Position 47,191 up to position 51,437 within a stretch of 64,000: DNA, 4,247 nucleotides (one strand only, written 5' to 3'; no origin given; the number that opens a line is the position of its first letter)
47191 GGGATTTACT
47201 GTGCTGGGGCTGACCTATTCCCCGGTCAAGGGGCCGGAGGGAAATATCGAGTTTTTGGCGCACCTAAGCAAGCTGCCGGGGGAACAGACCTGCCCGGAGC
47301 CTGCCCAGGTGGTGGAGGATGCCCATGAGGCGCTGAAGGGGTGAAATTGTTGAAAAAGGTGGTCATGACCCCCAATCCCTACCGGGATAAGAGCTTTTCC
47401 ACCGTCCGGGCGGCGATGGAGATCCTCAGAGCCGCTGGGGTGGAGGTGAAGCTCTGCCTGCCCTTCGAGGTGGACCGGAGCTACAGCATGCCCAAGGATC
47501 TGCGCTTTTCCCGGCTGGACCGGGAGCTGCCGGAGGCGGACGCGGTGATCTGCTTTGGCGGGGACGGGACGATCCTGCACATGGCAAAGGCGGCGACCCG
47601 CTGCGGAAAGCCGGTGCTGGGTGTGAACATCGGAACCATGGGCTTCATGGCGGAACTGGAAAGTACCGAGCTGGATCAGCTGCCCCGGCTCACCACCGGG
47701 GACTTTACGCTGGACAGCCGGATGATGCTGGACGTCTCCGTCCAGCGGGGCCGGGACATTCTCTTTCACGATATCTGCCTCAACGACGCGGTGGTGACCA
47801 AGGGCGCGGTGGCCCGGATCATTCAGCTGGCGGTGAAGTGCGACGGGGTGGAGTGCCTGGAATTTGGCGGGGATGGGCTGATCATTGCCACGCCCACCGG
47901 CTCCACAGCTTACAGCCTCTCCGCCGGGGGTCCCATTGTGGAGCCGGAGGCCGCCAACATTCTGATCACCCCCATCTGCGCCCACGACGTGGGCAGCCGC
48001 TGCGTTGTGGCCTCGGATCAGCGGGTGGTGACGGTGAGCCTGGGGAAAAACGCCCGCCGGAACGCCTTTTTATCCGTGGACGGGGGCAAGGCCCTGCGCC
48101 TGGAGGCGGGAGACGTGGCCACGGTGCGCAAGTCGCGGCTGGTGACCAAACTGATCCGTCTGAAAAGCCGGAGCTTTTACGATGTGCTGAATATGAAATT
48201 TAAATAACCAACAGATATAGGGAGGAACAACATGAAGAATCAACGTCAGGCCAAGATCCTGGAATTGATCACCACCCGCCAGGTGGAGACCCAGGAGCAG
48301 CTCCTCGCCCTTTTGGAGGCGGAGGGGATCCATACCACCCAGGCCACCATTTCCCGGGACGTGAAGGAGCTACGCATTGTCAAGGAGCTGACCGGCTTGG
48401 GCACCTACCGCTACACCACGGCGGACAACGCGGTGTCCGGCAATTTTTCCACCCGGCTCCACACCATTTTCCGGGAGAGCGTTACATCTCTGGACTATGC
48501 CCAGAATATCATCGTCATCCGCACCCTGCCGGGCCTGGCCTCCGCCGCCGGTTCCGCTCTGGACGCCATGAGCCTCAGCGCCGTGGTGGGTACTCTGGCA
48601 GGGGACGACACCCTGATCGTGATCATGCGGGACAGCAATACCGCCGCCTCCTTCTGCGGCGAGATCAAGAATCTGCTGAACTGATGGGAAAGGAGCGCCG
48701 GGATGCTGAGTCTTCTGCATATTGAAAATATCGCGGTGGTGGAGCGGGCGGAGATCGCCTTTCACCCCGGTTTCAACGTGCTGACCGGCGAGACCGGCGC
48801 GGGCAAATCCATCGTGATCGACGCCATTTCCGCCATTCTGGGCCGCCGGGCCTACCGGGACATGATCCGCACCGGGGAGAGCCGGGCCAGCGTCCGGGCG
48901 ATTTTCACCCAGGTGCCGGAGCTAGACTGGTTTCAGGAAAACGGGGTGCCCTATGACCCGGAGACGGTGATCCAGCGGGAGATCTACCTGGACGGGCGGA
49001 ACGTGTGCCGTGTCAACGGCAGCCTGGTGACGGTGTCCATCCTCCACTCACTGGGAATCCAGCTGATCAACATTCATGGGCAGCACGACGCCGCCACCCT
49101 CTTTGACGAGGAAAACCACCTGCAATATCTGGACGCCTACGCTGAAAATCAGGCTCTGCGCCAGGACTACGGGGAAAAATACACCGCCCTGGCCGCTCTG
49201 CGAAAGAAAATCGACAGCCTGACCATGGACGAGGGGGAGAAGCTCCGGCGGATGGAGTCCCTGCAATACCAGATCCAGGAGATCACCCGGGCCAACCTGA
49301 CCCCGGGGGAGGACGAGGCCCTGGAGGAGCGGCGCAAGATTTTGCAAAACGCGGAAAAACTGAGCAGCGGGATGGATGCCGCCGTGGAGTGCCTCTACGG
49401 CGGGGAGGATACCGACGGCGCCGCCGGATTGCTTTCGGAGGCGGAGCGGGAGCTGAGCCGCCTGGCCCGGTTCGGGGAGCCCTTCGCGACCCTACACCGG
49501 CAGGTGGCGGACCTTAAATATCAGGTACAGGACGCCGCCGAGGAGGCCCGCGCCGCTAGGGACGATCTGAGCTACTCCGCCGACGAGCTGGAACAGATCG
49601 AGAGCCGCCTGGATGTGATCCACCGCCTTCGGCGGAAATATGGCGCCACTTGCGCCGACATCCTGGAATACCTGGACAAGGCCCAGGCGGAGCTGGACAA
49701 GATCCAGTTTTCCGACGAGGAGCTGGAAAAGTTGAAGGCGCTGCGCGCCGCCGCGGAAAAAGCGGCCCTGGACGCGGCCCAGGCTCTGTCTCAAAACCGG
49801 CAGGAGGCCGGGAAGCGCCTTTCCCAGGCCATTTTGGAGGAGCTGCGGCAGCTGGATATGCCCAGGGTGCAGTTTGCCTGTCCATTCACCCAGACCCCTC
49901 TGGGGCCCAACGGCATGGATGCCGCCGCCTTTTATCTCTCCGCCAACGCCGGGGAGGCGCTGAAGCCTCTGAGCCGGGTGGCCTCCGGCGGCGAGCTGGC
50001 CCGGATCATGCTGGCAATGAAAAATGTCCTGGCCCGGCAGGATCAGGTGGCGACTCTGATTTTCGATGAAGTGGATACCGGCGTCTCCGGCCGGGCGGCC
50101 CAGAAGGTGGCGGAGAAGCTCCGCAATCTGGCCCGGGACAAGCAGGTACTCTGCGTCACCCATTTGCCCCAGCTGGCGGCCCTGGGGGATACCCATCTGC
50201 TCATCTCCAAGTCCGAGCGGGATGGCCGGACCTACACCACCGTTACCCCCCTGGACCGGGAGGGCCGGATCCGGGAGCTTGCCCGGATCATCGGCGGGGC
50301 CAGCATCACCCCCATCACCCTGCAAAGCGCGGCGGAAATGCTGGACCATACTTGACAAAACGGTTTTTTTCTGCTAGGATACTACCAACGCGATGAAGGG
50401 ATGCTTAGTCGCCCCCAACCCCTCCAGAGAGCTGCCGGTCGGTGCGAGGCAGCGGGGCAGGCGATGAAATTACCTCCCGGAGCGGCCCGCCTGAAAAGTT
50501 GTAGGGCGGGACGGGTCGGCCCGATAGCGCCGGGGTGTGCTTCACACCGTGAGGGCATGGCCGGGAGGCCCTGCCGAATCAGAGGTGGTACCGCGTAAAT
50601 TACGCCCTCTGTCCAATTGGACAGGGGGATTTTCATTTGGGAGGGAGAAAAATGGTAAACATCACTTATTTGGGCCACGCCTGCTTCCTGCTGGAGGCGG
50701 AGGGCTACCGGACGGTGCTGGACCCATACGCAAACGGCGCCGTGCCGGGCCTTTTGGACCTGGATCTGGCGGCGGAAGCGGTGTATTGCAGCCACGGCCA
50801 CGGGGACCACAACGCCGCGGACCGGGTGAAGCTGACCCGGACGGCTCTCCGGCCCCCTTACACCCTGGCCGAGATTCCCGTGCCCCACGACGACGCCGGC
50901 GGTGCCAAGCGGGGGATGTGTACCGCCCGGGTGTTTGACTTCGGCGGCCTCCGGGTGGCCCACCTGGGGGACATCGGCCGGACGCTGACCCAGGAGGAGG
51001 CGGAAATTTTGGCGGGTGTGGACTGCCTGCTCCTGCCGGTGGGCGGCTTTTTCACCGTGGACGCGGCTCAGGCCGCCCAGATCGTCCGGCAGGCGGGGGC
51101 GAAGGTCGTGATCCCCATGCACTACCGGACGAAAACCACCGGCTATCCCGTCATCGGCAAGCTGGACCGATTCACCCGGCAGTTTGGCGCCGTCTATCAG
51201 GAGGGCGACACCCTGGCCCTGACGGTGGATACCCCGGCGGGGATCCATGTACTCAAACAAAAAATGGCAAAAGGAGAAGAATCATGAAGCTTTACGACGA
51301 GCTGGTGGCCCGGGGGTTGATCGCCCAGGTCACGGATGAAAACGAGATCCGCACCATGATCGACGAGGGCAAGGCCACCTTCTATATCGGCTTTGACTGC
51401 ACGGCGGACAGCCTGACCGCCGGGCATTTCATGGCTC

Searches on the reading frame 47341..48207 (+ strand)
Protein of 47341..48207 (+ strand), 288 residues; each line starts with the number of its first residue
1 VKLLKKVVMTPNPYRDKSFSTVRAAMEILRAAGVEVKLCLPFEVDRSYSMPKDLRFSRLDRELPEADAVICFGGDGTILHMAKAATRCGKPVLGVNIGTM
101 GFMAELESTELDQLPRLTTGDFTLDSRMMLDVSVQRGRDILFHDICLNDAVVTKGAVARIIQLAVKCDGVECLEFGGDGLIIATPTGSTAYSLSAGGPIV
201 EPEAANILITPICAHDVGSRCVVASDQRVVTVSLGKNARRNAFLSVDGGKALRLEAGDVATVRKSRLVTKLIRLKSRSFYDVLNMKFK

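Call 4: search_protein_families(library=pfam, proteins=[window:47341-48207:+])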
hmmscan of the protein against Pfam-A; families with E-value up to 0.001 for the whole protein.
window:47341-48207:+ (288 aa): 2 families
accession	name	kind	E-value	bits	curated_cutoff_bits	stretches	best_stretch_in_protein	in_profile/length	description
PF20143.4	NAD_kinase_C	-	1.3e-28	99.7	23.7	1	147-273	1-125/126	ATP-NAD kinase C-terminal domain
PF01513.26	NAD_kinase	-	1.5e-11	45.1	25.5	1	65-113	72-120/130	ATP-NAD kinase N-terminal domain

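Call 5: search_protein_families(library=ncbifam, proteins=[window:47341-48207:+])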
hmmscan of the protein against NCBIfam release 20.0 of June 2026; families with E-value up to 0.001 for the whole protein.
window:47341-48207:+ (288 aa): 19 families
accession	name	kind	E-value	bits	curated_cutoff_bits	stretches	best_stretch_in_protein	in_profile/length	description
NF002892.0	PRK03372.1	equivalog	5.3e-64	216.5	299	1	5-288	6-293/312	NAD kinase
NF002306.0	PRK01231.1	equivalog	2.4e-57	194.4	316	1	54-287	55-289/299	NAD(+) kinase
NF002521.0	PRK01911.1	equivalog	3.2e-51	174.5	309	1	6-287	2-284/292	NAD kinase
NF002561.0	PRK02155.1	equivalog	1.5e-50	172.1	371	1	65-287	64-285/297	NAD kinase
NF002732.0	PRK02649.1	equivalog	1.4e-48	166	348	1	67-286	70-288/305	NAD(+) kinase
NF002984.0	PRK03708.1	equivalog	1.9e-47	162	326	1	49-288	41-274/277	NAD(+) kinase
NF002893.0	PRK03378.1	equivalog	3.1e-46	158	386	1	54-287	52-285/292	NAD(+) kinase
NF010678.0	PRK14076.1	equivalog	2.1e-45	155.7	493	1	61-286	345-566/570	bifunctional NADP phosphatase/NAD kinase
NF002579.0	PRK02231.1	equivalog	7.9e-45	153.5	459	1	5-287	13-294/301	NAD(+) kinase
NF002731.0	PRK02645.1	equivalog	2.1e-44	152.2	312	1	62-287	54-290/305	NAD(+) kinase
NF002255.0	PRK01185.1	subfamily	1.9e-43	148.5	304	1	56-283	43-261/271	NAD(+) kinase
NF010679.0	PRK14077.1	equivalog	1.2e-38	133.1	343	1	53-287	52-283/287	NAD(+) kinase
NF010677.0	PRK14075.1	equivalog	2.8e-37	128.7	260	1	65-286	42-249/257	NAD(+) kinase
NF003391.0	PRK04539.1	equivalog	3.6e-37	128.1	470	1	66-287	69-289/296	inorganic polyphosphate/ATP-NAD kinase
NF003406.0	PRK04761.1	equivalog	3.3e-25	88.7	211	1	60-215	31-183/257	NAD kinase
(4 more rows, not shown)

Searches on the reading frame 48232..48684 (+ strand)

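Call 4: search_protein_families(library=pfam, proteins=[window:48232-48684:+])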
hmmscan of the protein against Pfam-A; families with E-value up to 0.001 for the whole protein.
window:48232-48684:+ (150 aa): 2 families
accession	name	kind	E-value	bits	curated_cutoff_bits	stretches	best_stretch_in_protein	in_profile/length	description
PF02863.23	Arg_repressor_C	-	3.6e-25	88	25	1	80-146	1-67/68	Arginine repressor, C-terminal domain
PF01316.27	Arg_repressor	-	1.4e-19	70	27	1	2-63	3-64/70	Arginine repressor, DNA binding domain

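Call 5: search_protein_families(library=ncbifam, proteins=[window:48232-48684:+])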
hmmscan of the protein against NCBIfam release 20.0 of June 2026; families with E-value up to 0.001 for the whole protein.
window:48232-48684:+ (150 aa): 6 families
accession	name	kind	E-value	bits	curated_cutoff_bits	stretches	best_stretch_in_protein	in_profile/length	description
NF001680.0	PRK00441.1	equivalog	1.1e-45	155.4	184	1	1-149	1-148/150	arginine repressor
TIGR01529.1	argR_whole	equivalog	1.5e-40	138.6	130.45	1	4-149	2-146/146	arginine repressor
NF003281.1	PRK04280.1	equivalog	3.7e-35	121.2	182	1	1-149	1-148/148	transcriptional regulator AhrC/ArgR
NF002880.0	PRK03341.1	equivalog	4.9e-33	114.1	200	1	2-148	15-166/170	arginine repressor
NF003457.0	PRK05066.1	equivalog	2.2e-11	43.6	194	1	9-150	14-153/156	transcriptional regulator ArgR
NF007720.0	PRK10411.1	equivalog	0.00075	18.9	259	1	1-82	1-79/243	L-fucose operon activator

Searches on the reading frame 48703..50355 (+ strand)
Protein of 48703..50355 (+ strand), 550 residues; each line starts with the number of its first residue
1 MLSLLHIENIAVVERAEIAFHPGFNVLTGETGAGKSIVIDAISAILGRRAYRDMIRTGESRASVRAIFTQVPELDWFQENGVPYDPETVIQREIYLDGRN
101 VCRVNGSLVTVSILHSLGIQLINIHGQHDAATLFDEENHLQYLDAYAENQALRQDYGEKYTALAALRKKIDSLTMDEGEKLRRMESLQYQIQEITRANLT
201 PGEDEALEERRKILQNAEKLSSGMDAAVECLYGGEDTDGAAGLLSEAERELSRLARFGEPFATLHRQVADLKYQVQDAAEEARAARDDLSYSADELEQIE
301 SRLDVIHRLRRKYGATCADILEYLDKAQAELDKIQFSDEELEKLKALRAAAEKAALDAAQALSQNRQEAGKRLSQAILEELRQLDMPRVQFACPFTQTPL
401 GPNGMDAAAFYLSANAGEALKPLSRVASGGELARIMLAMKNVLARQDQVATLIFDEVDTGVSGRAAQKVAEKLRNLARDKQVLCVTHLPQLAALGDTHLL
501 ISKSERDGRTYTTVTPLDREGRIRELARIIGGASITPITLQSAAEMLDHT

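Call 4: search_protein_families(library=pfam, proteins=[window:48703-50355:+])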
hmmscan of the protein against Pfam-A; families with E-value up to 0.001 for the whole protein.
window:48703-50355:+ (550 aa): 6 families
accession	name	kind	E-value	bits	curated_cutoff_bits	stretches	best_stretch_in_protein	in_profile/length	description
PF02463.25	SMC_N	-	4.3e-19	69.2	40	1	5-503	5-213/220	RecF/RecN/SMC N terminal domain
PF13476.12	AAA_23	-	1.9e-10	42.2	27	1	5-303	2-155/201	AAA domain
PF13304.12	AAA_21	-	3e-07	31.2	27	0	443-491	252-302/304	AAA domain, putative AbiEii toxin, Type IV TA system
PF13555.12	AAA_29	-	3e-05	24.1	27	1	15-46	14-46/61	P-loop containing region of AAA domain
PF13175.12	AAA_15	-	0.00017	21.8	32.1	0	1-66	1-55/374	AAA ATPase domain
PF13401.12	AAA_22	-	0.00034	21.4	27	0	21-63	4-33/130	AAA domain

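Call 5: search_protein_families(library=ncbifam, proteins=[window:48703-50355:+])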
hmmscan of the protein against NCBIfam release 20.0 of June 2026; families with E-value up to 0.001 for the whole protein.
window:48703-50355:+ (550 aa): 20 families
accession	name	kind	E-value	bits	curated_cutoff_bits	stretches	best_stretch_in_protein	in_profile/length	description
TIGR00634.1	recN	equivalog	1.3e-162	542.6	407.85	1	1-548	1-562/563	DNA repair protein RecN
NF008121.0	PRK10869.1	equivalog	1.2e-125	420.2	418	1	1-547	1-551/553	DNA repair protein RecN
NF045780.1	TrlF_fam_ATP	equivalog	5.1e-12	45.3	350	1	15-377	302-681/944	TrlF family AAA-like ATPase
TIGR02169.1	SMC_prok_A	equivalog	6.2e-12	44.1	729.4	1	15-54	16-55/1165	chromosome segregation protein SMC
NF041034.1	Rad50_Sulf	equivalog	1.8e-11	42.7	1000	1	6-70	7-75/872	DNA double-strand break repair ATPase Rad50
NF045487.1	ASRP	equivalog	1.3e-07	30.6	300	1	9-65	1-55/593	archaea-specific SMC-related protein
NF002244.0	PRK01156.1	equivalog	2.8e-07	29.1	847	1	5-68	6-73/895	DNA double-strand break repair ATPase Rad50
NF053840.1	MnTportMntADein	equivalog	1.2e-06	28.3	400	0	428-503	135-208/240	manganese ABC transporter ATP-binding protein MntA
TIGR00611.2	recf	equivalog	2.6e-06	26.8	172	1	4-70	3-74/339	DNA replication/repair protein RecF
NF040873.1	AztA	equivalog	5.5e-06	26.1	220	1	427-498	120-188/191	zinc ABC transporter ATP-binding protein AztA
NF003034.1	PRK03918.1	equivalog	5.9e-06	24.6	700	0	5-47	6-48/878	DNA double-strand break repair ATPase Rad50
NF047739.1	antiphage_MADS3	equivalog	6e-06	25.7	420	0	411-510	301-398/427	methylation-associated defense system AAA family ATPase MAD3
TIGR02857.1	CydD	equivalog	6.5e-06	25.4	435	1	426-497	458-525/529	thiol reductant ABC exporter subunit CydD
NF002572.0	PRK02224.1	equivalog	1.2e-05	23.8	1087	0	4-69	5-75/888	DNA double-strand break repair ATPase Rad50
TIGR02168.1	SMC_prok_B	equivalog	1.7e-05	22.8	567.35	0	144-375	718-949/1181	chromosome segregation protein SMC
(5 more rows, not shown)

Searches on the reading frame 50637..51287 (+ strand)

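Call 24: search_protein_families(library=pfam, proteins=[window:50637-51287:+])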
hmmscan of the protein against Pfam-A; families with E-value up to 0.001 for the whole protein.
window:50637-51287:+ (216 aa): 2 families
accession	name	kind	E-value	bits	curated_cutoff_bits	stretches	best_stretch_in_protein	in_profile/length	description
PF13483.12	Lactamase_B_3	-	7.5e-31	107.7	24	1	8-162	1-160/160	Beta-lactamase superfamily domain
PF12706.13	Lactamase_B_2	-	2.4e-10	40.8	27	1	76-163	104-200/200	Beta-lactamase superfamily domain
